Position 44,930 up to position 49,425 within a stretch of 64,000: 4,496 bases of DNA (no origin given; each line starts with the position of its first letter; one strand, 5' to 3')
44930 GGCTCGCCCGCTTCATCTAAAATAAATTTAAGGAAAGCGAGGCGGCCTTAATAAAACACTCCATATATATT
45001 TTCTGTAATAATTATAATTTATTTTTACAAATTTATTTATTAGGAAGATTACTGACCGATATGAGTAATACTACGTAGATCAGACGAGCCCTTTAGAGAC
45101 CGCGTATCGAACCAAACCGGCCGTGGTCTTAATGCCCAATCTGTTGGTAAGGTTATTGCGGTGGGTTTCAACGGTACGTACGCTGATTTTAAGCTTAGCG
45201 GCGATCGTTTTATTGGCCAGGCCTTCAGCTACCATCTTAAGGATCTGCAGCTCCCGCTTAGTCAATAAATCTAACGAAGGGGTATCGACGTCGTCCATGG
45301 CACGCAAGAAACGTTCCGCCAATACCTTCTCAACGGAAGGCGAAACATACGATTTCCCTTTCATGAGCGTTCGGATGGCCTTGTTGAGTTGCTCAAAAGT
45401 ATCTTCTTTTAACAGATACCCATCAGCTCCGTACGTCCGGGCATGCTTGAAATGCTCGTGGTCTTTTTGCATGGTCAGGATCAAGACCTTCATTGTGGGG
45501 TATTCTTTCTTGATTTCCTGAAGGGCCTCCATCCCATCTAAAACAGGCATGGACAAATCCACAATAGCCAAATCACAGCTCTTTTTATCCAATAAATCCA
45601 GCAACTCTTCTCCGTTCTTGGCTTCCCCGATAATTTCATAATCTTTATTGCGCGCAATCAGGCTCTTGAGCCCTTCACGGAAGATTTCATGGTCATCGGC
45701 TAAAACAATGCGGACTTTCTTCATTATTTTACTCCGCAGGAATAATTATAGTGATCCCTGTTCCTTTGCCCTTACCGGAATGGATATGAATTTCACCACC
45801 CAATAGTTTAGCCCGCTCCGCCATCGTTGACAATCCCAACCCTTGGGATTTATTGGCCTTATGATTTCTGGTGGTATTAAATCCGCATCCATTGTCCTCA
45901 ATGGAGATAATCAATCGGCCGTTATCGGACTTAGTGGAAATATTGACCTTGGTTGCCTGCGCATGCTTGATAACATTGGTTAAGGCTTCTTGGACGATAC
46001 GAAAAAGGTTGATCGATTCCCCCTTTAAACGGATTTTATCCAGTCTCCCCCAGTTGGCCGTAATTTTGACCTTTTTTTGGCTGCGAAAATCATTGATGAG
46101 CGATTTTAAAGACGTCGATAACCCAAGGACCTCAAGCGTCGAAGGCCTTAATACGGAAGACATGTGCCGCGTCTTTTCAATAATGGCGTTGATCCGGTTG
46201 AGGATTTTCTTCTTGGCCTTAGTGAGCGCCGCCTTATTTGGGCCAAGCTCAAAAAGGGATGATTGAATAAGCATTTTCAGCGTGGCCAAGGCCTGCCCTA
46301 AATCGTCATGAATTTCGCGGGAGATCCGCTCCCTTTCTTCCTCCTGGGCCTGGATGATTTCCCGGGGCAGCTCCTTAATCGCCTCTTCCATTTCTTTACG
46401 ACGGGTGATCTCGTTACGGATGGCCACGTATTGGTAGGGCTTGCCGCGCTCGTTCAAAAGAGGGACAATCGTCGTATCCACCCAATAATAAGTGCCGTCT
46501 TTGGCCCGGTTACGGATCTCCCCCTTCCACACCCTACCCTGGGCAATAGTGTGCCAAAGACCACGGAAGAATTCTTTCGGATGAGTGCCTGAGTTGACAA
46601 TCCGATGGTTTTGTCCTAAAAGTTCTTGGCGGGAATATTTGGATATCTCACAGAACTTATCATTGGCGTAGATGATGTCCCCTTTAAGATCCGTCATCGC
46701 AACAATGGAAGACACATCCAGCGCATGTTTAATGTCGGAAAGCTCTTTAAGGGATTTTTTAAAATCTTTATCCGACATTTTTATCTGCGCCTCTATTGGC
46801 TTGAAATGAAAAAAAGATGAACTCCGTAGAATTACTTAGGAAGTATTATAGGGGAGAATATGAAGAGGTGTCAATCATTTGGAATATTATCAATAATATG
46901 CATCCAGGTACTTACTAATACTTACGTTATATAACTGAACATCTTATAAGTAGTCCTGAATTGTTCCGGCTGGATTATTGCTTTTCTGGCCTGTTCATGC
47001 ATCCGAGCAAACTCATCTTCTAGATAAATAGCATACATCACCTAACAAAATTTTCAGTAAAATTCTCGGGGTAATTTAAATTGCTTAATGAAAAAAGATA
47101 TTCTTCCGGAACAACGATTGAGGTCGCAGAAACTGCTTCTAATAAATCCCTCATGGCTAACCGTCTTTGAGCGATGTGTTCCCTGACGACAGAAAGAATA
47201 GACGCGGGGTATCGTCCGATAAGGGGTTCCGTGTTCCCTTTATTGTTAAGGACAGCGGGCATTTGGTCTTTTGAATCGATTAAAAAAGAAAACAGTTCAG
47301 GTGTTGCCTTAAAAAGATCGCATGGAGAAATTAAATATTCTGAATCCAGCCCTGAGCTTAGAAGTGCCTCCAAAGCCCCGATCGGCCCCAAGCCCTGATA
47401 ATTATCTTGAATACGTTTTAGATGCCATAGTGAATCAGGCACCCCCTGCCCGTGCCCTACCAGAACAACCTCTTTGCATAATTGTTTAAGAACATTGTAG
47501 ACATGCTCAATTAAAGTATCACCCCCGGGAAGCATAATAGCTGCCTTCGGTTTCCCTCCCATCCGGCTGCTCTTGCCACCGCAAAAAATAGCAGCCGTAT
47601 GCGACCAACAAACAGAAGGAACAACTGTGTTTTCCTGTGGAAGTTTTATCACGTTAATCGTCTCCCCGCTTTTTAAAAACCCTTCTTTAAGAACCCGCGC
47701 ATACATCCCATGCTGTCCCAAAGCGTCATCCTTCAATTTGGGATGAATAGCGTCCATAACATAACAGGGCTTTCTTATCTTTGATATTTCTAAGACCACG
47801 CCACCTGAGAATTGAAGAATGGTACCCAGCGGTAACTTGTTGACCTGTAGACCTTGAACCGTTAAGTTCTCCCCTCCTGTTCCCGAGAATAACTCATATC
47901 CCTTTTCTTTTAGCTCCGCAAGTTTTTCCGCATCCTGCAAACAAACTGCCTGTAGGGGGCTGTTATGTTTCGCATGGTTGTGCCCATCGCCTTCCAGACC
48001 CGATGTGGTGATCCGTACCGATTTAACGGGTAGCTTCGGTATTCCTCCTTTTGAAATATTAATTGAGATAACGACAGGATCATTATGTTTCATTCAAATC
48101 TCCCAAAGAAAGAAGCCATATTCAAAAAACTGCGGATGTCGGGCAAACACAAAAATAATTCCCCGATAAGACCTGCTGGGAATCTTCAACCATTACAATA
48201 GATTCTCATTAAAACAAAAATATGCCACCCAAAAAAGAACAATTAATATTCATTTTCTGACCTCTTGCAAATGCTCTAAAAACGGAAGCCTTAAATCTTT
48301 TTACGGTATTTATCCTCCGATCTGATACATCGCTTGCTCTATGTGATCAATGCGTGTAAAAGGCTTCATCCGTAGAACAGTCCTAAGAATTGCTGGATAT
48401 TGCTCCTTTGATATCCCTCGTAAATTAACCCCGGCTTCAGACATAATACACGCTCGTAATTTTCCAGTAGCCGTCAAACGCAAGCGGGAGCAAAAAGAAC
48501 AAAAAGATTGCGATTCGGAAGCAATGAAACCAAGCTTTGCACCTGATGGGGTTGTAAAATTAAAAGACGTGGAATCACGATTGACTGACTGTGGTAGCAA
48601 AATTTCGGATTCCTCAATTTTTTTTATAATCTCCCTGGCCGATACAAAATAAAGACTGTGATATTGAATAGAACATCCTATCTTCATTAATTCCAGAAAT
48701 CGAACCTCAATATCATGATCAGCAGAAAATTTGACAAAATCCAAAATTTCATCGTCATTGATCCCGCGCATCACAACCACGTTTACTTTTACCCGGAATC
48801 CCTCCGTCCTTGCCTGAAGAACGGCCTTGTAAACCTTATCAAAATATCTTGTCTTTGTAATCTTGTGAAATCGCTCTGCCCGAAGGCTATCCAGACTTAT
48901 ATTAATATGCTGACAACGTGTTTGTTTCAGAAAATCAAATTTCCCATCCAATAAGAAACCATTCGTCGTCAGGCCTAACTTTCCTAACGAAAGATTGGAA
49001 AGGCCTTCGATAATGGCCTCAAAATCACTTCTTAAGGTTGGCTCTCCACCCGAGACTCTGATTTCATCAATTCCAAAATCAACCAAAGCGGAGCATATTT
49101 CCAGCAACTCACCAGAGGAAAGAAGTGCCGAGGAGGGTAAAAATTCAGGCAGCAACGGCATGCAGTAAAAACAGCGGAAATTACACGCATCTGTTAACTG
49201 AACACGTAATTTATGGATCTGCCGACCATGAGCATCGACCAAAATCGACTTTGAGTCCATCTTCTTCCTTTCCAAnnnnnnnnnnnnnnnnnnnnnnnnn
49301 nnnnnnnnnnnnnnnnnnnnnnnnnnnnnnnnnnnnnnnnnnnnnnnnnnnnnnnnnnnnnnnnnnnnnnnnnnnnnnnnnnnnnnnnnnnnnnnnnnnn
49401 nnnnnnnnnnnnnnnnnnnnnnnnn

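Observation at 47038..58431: Self-contained operon for a Tat-exported Nxr/Nar-type molybdoenzyme with its own TatA and Moco genes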

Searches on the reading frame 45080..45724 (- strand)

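Call 26: search_protein_families(library=pfam, proteins=[window:45080-45724:-], max_evalue=0.001)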
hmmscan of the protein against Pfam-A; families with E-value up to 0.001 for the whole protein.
window:45080-45724:- (214 aa): 4 families
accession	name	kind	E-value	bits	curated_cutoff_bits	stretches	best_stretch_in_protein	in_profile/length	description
PF00072.30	Response_reg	-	1.1e-27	96.8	30.2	1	6-118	1-111/111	Response regulator receiver domain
PF00196.25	GerE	-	8.3e-19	67.4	23.5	1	153-208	2-57/57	Bacterial regulatory proteins, luxR family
PF13384.12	HTH_23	-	4e-05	23.7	24.6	1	156-188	5-37/50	Homeodomain-like domain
PF08281.18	Sigma70_r4_2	-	0.0002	21.3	25.7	1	151-188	8-46/54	Sigma-70, region 4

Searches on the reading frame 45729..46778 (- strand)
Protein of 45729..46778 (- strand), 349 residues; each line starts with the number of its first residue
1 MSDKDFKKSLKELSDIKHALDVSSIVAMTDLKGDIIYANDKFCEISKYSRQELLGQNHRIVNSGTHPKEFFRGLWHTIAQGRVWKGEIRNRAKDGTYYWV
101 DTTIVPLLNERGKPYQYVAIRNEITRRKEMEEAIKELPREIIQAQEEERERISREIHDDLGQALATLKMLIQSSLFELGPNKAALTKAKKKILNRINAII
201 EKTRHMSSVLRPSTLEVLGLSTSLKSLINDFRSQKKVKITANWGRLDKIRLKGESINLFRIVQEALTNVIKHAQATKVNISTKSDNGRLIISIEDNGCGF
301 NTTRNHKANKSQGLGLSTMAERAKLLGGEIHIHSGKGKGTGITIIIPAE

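Call 26: search_protein_families(library=pfam, proteins=[window:45729-46778:-], max_evalue=0.001)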
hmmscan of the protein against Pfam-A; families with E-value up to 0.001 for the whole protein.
window:45729-46778:- (349 aa): 8 families
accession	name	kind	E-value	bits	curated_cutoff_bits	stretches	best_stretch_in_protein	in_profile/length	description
PF13426.13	PAS_9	-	9.7e-18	64.8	27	1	26-125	4-102/103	PAS domain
PF02518.31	HATPase_c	-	1.6e-17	64.4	26.4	1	255-348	3-109/111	Histidine kinase-, DNA gyrase B-, and HSP90-like ATPase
PF08447.18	PAS_3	-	9.9e-16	58.2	25.6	1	35-120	1-88/89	PAS fold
PF00989.32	PAS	-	1.3e-14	54.6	22.6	1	25-118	13-107/113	PAS fold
PF07730.19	HisKA_3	-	2.2e-11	44.6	24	1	148-215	1-68/68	Histidine kinase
PF08448.16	PAS_4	-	3.4e-09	37.3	23.1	1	23-129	5-110/110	PAS fold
PF13581.12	HATPase_c_2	-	1.9e-06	28.4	27.4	1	261-324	35-110/127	Histidine kinase-like ATPase domain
PF13188.13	PAS_8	-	0.00028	21.1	21.8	1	24-61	12-50/65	PAS domain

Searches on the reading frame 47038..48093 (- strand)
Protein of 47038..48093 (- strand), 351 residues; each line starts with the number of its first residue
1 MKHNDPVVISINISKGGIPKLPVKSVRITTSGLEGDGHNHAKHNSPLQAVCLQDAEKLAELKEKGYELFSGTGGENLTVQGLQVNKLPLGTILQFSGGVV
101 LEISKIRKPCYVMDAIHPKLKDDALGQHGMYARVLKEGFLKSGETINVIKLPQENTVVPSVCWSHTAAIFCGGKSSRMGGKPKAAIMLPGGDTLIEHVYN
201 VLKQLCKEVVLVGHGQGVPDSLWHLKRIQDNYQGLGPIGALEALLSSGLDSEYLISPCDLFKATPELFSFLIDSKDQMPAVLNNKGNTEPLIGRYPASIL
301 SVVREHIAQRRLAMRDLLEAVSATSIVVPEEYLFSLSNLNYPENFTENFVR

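Call 3: search_protein_families(library=pfam, proteins=[window:47038-48093:-], max_evalue=0.01)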
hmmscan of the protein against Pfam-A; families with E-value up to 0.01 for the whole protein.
window:47038-48093:- (351 aa): 2 families
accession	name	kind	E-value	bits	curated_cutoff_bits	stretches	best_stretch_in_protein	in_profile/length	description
PF12804.13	NTP_transf_3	-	6.5e-21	75.6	27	1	167-320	1-156/160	MobA-like NTP transferase domain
PF03473.23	MOSC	-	6.6e-11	42.7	22.7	1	41-146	3-119/120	MOSC domain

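Call 4: search_protein_families(library=ncbifam, proteins=[window:47038-48093:-], max_evalue=0.01)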
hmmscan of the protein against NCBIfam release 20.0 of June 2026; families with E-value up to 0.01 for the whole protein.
window:47038-48093:- (351 aa): 13 families
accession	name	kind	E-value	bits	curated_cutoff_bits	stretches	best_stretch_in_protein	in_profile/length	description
NF011069.0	PRK14499.1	equivalog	9.1e-21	74.2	457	1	5-150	162-307/308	cyclic pyranopterin monophosphate synthase MoaC/MOSC-domain-containing protein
NF001457.0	PRK00317.1-3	equivalog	2.7e-17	62.9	164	1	166-345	3-190/200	molybdenum cofactor guanylyltransferase MobA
NF001855.0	PRK00576.1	equivalog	2.3e-15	56.7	205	1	167-341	9-185/197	molybdenum cofactor guanylyltransferase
NF011056.0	PRK14489.1-1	equivalog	3.9e-14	52.6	379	1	165-323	6-162/363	bifunctional molybdenum cofactor guanylyltransferase MobA/molybdopterin-guanine dinucleotide biosynthesis adaptor protein MobB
TIGR02665.1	molyb_mobA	equivalog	3.3e-13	50.1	151.85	1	166-345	2-185/186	molybdenum cofactor guanylyltransferase MobA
NF002741.0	PRK02726.1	equivalog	2.2e-12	47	179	1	166-346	9-192/200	molybdenum cofactor guanylyltransferase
NF011070.0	PRK14500.1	equivalog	1e-11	44.7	606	1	169-347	171-350/358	putative bifunctional molybdopterin-guanine dinucleotide biosynthesis protein MoaC/MobA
NF001837.0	PRK00560.1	equivalog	9.9e-11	41.7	182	1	167-347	11-186/196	molybdenum cofactor guanylyltransferase MobA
NF011059.0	PRK14490.1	equivalog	1.2e-09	37.8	354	1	167-346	183-363/374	bifunctional molybdenum cofactor guanylyltransferase MobA/molybdopterin-guanine dinucleotide biosynthesis adaptor protein MobB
NF008577.1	PRK11536.1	equivalog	1.4e-06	27.9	294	1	16-146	20-159/222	6-hydroxyaminopurine reductase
TIGR03310.1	matur_MocA_YgfJ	equivalog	9.8e-05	22.4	186.45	1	168-214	3-48/188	molybdenum cofactor cytidylyltransferase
NF011058.0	PRK14489.1-3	exception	0.00045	18.9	820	1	158-256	2-104/382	molybdenum cofactor guanylyltransferase MobA, DUF3305 domain-containing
TIGR00454.1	TIGR00454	hypoth_equivalog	0.0017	18.3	174.7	1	167-274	3-113/183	TIGR00454 family protein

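Call 61: find_homologous_proteins(query=window:47038-48093:-, max_evalue=0.00001)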
Query window:47038-48093:- (351 aa): 33 proteins with E <= 0.00001 among 4228 candidates.
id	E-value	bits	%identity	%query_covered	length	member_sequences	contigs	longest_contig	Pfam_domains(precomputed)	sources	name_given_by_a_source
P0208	2.7e-233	791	100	100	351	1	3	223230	PF03473.24,PF12804.14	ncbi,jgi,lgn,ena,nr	ncbi:MAG TPA: NTP transferase domain-containing protein [Candidatus Omnitrophota bacterium]|nr:NTP t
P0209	1.6e-173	595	77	98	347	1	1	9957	PF03473.24,PF12804.14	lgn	-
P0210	1.8e-162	558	72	98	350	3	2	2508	PF03473.24,PF12804.14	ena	-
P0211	2.6e-162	558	73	99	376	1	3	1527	PF03473.24,PF12804.14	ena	-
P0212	4.2e-146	505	68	98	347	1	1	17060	PF03473.24,PF12804.14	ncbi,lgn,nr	ncbi:MAG: NTP transferase domain-containing protein [Candidatus Omnitrophica bacterium]|nr:NTP trans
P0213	1.1e-114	401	56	96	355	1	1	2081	PF03473.24,PF12804.14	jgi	-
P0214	3.2e-110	387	56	97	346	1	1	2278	PF03473.24,PF12804.14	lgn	-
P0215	6.2e-86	307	74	53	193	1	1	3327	PF12804.14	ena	-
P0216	3.1e-72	262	66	53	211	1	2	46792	PF12804.14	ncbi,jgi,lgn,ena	-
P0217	1.4e-71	260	66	53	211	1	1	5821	PF12804.14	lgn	-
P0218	4.8e-66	241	56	62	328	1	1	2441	PF03473.24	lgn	-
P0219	8.8e-66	241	71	43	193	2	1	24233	PF03473.24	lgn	-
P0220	1.8e-63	233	74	41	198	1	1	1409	PF03473.24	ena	-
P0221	1.5e-61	227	38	95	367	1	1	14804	PF03473.24,PF12804.14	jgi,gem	-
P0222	1.6e-49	187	61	41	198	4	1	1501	PF03473.24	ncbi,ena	-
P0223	1.4e-48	184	49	53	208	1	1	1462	PF12804.14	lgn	-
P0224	9.7e-48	181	48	53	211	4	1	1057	PF12804.14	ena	-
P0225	5.5e-47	179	62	41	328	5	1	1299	PF03473.24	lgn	-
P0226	7.6e-47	178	43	60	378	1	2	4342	PF03473.24,PF12804.14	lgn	-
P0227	7.8e-47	178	59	41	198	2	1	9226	PF03473.24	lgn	-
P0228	1.3e-46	177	43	60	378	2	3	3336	PF03473.24,PF12804.14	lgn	-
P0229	1.6e-45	174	47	54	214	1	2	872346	PF12804.14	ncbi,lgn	ncbi:MAG: molybdenum cofactor guanylyltransferase [Candidatus Omnitrophota bacterium]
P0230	3.5e-45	173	46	52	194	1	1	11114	PF12804.14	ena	-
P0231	4.1e-45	173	49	51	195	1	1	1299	PF12804.14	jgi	-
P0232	8.2e-45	172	47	53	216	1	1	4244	PF12804.14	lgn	-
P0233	2.9e-44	170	60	40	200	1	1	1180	PF03473.24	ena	-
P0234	3.6e-41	160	51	41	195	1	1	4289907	PF03473.24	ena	-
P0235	6.1e-34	136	48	42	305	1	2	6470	PF03473.24,PF02391.23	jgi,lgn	jgi:molybdopterin synthase catalytic subunit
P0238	9.3e-9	53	32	50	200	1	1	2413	PF12804.14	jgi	jgi:molybdopterin-guanine dinucleotide biosynthesis protein A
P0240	6.7e-7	47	30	52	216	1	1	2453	PF12804.14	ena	-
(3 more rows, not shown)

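Call 63: find_encoding_contigs(protein=P0208, flank=1000, max_places=3)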
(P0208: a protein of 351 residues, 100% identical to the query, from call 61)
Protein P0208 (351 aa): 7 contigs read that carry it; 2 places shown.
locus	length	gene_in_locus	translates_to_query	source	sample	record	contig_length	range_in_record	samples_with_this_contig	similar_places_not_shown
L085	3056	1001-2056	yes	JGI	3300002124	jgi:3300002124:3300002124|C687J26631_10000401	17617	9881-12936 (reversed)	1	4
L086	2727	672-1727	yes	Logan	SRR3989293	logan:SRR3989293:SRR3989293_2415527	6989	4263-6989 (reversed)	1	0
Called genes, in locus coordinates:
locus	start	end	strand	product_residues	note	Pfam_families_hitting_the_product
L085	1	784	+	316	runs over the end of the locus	PF04055:Radical_SAM, PF06463:Mob_synth_C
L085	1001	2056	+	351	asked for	PF03473:MOSC, PF12804:NTP_transf_3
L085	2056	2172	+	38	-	-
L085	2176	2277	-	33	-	-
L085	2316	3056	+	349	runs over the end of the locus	PF00989:PAS, PF08448:PAS_4, PF13426:PAS_9, PF08447:PAS_3, PF07730:HisKA_3, PF13581:HATPase_c_2 (weak), PF02518:HATPase_c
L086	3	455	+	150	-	?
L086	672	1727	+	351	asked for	PF03473:MOSC, PF12804:NTP_transf_3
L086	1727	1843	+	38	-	-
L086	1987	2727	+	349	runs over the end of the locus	PF00989:PAS, PF08448:PAS_4, PF13426:PAS_9, PF08447:PAS_3, PF07730:HisKA_3, PF13581:HATPase_c_2 (weak), PF02518:HATPase_c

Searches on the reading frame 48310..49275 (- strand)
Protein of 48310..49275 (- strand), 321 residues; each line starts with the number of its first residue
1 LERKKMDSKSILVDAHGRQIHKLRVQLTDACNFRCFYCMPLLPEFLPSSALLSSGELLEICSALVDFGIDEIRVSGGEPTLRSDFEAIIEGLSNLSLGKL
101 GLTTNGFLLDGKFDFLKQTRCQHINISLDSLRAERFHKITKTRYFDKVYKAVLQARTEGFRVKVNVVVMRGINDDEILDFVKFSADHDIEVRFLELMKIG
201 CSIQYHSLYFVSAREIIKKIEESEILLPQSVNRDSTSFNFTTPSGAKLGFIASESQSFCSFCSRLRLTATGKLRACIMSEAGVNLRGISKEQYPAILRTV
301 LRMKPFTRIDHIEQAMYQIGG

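Call 3: search_protein_families(library=pfam, proteins=[window:48310-49275:-], max_evalue=0.01)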
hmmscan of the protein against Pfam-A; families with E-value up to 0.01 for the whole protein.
window:48310-49275:- (321 aa): 4 families
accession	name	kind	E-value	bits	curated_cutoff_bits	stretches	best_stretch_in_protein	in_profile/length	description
PF04055.27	Radical_SAM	-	5.6e-31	108.4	29.5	1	26-183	2-165/166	Radical SAM superfamily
PF06463.18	Mob_synth_C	-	2.2e-22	79.8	37.4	1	189-293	1-106/128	Molybdenum Cofactor Synthesis C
PF19238.5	Radical_SAM_2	-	0.0013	18.9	26.7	1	112-179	68-135/151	Radical SAM-like domain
PF13353.11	Fer4_12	-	0.007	17.1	22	0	29-93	13-78/137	4Fe-4S single cluster domain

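Call 4: search_protein_families(library=ncbifam, proteins=[window:48310-49275:-], max_evalue=0.01)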
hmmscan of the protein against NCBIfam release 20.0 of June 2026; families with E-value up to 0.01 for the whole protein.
window:48310-49275:- (321 aa): 56 families (the best 25 are shown)
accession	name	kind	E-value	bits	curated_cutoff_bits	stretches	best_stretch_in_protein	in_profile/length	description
TIGR02666.1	moaA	equivalog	1.2e-87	294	284.05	1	12-321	1-336/336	GTP 3',8-cyclase MoaA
TIGR02668.1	moaA_archaeal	equivalog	1.5e-63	214.6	325.25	1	12-292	1-282/303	GTP 3',8-cyclase MoaA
NF001199.0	PRK00164.2-1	equivalog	4.5e-58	196.8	231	1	11-306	2-304/308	GTP 3',8-cyclase MoaA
NF038283.1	viperin_w_prok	equivalog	5.6e-16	58.5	180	1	27-181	8-175/281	viperin family antiviral radical SAM protein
NF045646.2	rSAM_Se_TrsS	equivalog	7e-16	57.8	490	1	14-196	79-263/441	radical SAM (seleno)protein TrsS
NF045574.1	sacti_mat_StsB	exception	1.3e-15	57.3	625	1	19-198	94-271/466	StsB family radical SAM/SPASM domain sactipeptide maturase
TIGR04317.1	W_rSAM_matur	equivalog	1.4e-15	57.3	380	1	20-189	3-176/349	tungsten cofactor oxidoreductase radical SAM maturase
TIGR04250.1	SCM_rSAM_ScmE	equivalog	2.2e-15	56.5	400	1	24-175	6-157/358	SynChlorMet cassette radical SAM/SPASM protein ScmE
TIGR02109.1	PQQ_syn_pqqE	equivalog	7.3e-15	54.8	381.35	1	23-196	9-179/358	pyrroloquinoline quinone biosynthesis protein PqqE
NF045702.1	rSAM_GDGT_ether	equivalog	1.7e-14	53.4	450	1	14-193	79-262/486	tetraether lipid synthase Tes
TIGR03962.1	mycofact_rSAM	equivalog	6.1e-14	51.9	265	1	25-197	16-186/339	mycofactocin radical SAM maturase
TIGR03470.1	HpnH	equivalog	7.4e-14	51.5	225.05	1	58-276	62-271/318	adenosyl-hopene transferase HpnH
NF049973.1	radical_Rv1681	equivalog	2.4e-13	49.7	380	1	30-190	81-240/326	Rv1681 family radical SAM protein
TIGR04051.1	rSAM_NirJ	equivalog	2.1e-11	43.4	515.45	1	27-194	8-173/354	heme d1 biosynthesis radical SAM protein NirJ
TIGR04347.1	pseudo_SAM_Halo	equivalog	2.7e-11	43.4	525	1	25-189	42-204/390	TIGR04347 family pseudo-SAM/SPASM protein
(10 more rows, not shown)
